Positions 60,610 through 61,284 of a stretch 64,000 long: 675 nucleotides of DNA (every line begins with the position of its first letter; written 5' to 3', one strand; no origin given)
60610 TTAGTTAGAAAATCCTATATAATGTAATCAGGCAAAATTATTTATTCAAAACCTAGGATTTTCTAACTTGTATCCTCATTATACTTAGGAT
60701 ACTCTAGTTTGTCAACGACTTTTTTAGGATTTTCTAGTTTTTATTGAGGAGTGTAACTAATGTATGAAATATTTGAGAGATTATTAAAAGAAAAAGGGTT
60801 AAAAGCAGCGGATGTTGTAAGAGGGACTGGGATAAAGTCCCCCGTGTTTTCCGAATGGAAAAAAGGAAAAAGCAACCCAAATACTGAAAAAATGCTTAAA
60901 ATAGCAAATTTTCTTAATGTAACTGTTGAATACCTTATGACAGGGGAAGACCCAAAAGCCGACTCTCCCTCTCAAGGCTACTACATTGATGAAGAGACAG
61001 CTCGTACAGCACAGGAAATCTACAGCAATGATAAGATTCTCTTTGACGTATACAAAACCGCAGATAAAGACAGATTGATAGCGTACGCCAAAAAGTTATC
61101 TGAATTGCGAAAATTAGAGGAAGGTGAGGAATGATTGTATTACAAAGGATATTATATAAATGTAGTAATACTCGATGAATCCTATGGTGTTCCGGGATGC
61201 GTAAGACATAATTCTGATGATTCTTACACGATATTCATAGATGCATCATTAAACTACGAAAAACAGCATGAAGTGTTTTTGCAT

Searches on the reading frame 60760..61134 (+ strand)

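Call 81: search_protein_families(library=phrogs, proteins=[window:60760-61134:+], max_evalue=0.001)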
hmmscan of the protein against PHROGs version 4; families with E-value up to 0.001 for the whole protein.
window:60760-61134:+ (124 aa): 10 families
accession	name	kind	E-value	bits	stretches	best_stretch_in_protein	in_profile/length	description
phrog_8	-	transcription regulation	6.8e-14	53.1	1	1-106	74-155/346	transcriptional regulator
phrog_4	-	transcription regulation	7.1e-14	52.6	1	5-87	138-205/400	transcriptional repressor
phrog_2967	-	transcription regulation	1.2e-11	45.6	1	2-85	12-84/225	transcriptional regulator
phrog_2328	-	transcription regulation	1.4e-09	38.8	1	8-75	23-92/128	transcriptional repressor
phrog_3037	-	transcription regulation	6.8e-07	30.3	1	16-77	31-93/189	transcriptional repressor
phrog_2439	-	transcription regulation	4.5e-06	26.8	1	7-82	14-87/367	transcriptional regulator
phrog_4836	-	transcription regulation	1.2e-05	26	1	10-71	85-146/194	CII-like regulator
phrog_4583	-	transcription regulation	6.2e-05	24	1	6-67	16-77/81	transcriptional repressor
phrog_7241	-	transcription regulation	0.00026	22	1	10-60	71-121/122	transcriptional regulator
phrog_1373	-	transcription regulation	0.00079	20.4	1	7-69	70-132/166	transcriptional regulator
